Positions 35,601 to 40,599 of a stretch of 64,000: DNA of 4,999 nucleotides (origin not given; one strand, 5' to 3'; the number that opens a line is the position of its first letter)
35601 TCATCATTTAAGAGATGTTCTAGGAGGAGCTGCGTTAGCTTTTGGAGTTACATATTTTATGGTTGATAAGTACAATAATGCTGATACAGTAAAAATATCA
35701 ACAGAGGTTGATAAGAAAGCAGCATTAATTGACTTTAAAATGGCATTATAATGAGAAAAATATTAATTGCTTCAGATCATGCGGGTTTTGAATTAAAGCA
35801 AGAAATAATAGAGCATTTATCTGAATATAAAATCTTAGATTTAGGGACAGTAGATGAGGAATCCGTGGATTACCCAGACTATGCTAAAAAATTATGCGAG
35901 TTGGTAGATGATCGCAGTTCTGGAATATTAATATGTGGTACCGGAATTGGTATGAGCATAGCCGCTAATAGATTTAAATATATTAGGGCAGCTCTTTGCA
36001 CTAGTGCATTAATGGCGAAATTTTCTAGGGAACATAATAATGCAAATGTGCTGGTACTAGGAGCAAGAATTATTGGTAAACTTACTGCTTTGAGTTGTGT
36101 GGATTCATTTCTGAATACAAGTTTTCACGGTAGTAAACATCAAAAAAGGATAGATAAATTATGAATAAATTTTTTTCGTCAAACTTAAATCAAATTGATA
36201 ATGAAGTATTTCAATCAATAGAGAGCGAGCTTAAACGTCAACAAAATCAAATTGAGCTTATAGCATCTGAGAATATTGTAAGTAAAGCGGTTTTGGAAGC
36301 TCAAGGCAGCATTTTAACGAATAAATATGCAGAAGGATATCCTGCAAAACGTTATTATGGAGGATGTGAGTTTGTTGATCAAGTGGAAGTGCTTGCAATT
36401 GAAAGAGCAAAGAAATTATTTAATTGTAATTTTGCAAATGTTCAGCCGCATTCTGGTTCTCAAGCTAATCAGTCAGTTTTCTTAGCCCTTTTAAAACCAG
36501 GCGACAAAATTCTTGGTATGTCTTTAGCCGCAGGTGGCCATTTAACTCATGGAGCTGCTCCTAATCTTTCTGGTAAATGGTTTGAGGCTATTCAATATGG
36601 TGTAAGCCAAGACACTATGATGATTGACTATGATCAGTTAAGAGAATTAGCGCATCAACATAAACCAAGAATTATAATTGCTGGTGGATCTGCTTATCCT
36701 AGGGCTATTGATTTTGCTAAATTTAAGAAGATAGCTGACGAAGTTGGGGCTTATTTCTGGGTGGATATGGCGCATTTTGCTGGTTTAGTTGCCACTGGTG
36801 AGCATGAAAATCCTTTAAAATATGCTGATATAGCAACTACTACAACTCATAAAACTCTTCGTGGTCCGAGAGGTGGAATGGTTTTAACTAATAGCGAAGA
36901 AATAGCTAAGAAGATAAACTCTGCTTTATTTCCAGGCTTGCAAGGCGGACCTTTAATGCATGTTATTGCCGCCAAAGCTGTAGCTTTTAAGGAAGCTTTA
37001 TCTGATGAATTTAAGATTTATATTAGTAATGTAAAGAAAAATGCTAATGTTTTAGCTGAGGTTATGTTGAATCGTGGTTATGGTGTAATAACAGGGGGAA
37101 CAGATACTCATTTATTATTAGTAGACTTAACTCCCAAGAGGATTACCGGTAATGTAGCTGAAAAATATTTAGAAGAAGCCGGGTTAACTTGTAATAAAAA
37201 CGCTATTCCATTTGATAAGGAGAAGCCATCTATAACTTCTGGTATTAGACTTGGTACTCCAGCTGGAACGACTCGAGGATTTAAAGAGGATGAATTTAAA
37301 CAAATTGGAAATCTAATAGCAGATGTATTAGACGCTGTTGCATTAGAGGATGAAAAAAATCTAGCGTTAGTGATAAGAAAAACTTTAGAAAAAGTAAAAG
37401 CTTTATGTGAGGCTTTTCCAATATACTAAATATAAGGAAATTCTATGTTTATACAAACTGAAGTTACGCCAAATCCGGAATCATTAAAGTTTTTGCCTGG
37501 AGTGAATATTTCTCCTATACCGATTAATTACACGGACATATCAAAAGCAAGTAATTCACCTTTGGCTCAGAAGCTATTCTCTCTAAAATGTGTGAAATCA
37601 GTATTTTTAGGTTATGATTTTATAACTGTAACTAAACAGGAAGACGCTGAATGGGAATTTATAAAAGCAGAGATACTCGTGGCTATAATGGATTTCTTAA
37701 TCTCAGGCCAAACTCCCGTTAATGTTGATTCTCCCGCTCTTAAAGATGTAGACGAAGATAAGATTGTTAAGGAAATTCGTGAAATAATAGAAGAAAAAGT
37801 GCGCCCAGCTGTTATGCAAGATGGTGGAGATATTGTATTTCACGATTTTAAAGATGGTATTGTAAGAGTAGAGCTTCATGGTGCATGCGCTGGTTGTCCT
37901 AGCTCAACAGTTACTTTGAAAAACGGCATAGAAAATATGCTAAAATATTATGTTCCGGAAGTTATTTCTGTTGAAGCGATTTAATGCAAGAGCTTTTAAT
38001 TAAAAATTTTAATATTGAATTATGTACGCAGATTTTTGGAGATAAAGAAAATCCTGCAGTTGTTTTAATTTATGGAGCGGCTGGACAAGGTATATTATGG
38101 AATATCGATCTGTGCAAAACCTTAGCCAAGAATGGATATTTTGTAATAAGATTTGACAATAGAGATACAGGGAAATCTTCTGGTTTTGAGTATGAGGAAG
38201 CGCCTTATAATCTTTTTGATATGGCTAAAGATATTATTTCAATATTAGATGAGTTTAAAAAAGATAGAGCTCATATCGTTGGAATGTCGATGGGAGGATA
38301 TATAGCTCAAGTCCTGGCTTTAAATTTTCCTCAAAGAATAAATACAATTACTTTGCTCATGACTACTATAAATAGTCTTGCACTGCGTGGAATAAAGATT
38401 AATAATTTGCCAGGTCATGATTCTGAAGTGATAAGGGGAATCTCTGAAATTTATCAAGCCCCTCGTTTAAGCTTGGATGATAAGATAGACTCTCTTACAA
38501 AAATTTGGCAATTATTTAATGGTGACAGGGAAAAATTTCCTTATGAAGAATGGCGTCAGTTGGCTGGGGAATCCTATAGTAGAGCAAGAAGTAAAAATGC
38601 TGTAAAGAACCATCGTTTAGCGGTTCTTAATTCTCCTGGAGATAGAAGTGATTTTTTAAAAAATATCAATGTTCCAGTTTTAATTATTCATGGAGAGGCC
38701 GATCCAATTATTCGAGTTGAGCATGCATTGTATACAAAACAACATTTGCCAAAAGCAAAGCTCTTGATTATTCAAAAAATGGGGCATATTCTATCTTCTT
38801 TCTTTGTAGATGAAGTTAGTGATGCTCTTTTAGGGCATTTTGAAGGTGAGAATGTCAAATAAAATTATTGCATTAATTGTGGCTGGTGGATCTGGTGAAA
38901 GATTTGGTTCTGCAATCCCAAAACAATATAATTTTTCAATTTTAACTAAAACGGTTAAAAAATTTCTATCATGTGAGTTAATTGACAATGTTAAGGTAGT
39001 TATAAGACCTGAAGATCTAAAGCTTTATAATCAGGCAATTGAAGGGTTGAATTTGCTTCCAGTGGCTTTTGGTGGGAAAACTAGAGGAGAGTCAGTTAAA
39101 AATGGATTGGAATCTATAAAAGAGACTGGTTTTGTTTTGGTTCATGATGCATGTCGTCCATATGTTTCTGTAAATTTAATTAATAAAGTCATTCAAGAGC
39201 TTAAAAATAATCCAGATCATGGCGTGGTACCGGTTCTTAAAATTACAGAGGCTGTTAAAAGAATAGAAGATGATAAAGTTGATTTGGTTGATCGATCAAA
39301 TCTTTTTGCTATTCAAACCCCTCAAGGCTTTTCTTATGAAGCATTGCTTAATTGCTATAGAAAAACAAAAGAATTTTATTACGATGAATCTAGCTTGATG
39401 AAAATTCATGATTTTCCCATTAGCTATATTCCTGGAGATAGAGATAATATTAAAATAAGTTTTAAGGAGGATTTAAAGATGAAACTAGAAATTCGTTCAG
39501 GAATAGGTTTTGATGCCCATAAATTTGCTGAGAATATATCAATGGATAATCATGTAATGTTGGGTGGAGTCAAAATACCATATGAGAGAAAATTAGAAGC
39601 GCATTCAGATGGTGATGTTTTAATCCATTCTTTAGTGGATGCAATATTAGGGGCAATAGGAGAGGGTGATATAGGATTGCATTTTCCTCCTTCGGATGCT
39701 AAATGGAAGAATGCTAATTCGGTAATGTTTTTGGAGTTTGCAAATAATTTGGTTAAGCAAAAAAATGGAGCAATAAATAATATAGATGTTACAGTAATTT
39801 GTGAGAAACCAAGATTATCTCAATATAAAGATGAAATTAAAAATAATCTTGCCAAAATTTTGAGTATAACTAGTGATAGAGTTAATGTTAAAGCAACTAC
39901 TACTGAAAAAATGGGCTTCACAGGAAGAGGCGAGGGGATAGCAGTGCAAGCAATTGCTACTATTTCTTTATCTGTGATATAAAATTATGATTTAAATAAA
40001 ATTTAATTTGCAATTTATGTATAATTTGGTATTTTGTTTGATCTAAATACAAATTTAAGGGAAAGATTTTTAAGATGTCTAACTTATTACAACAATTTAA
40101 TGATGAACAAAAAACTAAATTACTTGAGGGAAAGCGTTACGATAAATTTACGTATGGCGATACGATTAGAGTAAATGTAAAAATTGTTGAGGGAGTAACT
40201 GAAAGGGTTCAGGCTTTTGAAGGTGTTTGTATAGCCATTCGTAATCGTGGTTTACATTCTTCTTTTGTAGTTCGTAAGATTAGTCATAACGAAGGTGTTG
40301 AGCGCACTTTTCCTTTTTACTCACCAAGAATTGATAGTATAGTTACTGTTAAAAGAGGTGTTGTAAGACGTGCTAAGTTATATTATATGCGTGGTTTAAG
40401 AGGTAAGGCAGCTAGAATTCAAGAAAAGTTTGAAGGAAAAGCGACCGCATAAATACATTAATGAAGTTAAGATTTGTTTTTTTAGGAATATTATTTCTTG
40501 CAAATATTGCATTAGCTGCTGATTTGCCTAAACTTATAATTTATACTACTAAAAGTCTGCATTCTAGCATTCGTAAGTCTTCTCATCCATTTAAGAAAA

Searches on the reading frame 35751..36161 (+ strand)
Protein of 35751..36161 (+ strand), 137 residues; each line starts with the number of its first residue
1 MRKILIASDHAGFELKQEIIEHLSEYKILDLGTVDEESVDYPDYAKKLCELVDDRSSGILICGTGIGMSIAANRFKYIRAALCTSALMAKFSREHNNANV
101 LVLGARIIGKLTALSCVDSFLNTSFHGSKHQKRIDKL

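Call 82: search_protein_families(library=pfam, proteins=[window:35751-36161:+], max_evalue=0.001)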
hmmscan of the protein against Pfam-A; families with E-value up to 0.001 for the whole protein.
window:35751-36161:+ (137 aa): 1 family
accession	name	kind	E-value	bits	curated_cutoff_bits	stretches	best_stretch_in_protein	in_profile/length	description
PF02502.23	LacAB_rpiB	-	1.7e-54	183.9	24.7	1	4-137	1-138/138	Ribose/Galactose Isomerase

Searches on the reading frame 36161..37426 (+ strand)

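Call 82: search_protein_families(library=pfam, proteins=[window:36161-37426:+], max_evalue=0.001)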
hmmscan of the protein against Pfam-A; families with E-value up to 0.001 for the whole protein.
window:36161-37426:+ (422 aa): 4 families
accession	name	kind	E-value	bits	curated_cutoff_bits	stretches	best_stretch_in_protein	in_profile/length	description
PF00464.25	SHMT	-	4.8e-170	565.9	27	1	9-386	1-399/399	Serine hydroxymethyltransferase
PF01041.23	DegT_DnrJ_EryC1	-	8.8e-07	28.9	19.8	1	147-261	92-204/360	DegT/DnrJ/EryC1/StrS aminotransferase family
PF01212.27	Beta_elim_lyase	-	1.4e-05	25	27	1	84-306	42-234/288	Beta-eliminating lyase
PF00155.27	Aminotran_1_2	-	1.8e-05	24.5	19.7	1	92-349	66-335/361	Aminotransferase class I and II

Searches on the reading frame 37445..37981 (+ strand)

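Call 82: search_protein_families(library=pfam, proteins=[window:37445-37981:+], max_evalue=0.001)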
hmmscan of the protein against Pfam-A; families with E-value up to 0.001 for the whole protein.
window:37445-37981:+ (179 aa): 2 families
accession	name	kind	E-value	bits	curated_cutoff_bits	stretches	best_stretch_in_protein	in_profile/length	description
PF01106.22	NifU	-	1.6e-29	102.3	27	1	111-177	1-67/67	NifU-like domain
PF08712.16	Nfu_N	-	1.7e-28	98.9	27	1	3-88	1-88/88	Scaffold protein Nfu/NifU N terminal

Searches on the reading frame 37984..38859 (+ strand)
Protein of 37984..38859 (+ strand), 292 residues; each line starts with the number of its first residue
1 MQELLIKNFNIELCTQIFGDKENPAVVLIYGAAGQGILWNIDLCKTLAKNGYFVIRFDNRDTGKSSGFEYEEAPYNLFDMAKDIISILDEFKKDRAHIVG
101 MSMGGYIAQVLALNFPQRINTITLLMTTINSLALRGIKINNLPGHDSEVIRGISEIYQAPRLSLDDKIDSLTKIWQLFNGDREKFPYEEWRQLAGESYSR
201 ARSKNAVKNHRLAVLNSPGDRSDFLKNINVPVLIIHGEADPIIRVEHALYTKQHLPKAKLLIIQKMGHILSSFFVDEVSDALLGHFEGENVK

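Call 82: search_protein_families(library=pfam, proteins=[window:37984-38859:+], max_evalue=0.001)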
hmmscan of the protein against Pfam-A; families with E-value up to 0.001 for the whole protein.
window:37984-38859:+ (292 aa): 11 families
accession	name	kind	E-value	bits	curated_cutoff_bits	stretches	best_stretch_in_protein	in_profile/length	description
PF00561.26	Abhydrolase_1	-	9.5e-27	94.7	25.8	2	24-129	1-103/245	alpha/beta hydrolase fold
PF12146.15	Hydrolase_4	-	1.4e-13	51.2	27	1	29-125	9-107/239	Serine aminopeptidase, S33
PF12697.13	Abhydrolase_6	-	4.7e-10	40.9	26.3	1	45-272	21-205/217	Alpha/beta hydrolase family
PF01738.24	DLH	-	1.5e-06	28.4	21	0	22-116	12-119/217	Dienelactone hydrolase family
PF02129.25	Peptidase_S15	-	2.1e-06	28.1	23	1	47-269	47-261/262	X-Pro dipeptidyl-peptidase (S15 family)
PF20434.5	BD-FAE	-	3.5e-06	27.1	26.8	0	223-250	183-210/215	BD-FAE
PF20408.4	Abhydrolase_11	-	1.2e-05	25.6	27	0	25-112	4-94/193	Alpha/beta hydrolase domain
PF00326.27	Peptidase_S9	-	3.2e-05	24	22.6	0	46-117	9-87/213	Prolyl oligopeptidase family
PF12695.13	Abhydrolase_5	-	0.00024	21.4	27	0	212-263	84-135/164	Alpha/beta hydrolase family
PF03096.20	Ndr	-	0.0003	20.1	23.3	0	76-128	81-133/283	Ndr family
PF08386.16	Abhydrolase_4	-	0.00049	20.6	21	1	229-270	34-75/103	TAP-like protein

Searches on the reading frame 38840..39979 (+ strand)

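Call 82: search_protein_families(library=pfam, proteins=[window:38840-39979:+], max_evalue=0.001)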
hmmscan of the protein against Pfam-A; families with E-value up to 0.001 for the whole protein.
window:38840-39979:+ (380 aa): 3 families
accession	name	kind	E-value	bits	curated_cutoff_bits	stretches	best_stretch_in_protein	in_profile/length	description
PF02542.21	YgbB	-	1.5e-61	207.7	26.7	1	218-375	1-154/155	YgbB family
PF01128.25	IspD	-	6.3e-42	144.3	27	1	9-213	1-213/221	2-C-methyl-D-erythritol 4-phosphate cytidylyltransferase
PF12804.13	NTP_transf_3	-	1.3e-05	25.8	27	1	11-132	1-122/160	MobA-like NTP transferase domain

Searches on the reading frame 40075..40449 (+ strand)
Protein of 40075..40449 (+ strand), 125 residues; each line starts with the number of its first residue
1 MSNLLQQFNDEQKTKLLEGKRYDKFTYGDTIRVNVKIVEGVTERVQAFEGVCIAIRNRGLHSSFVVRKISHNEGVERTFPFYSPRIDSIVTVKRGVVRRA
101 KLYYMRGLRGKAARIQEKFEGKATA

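Call 82: search_protein_families(library=pfam, proteins=[window:40075-40449:+], max_evalue=0.001)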
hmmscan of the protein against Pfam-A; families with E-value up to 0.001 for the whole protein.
window:40075-40449:+ (125 aa): 1 family
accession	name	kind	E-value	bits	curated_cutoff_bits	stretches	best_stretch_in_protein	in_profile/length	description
PF01245.26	Ribosomal_L19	-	1.1e-42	144.9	22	1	5-118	3-111/111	Ribosomal protein L19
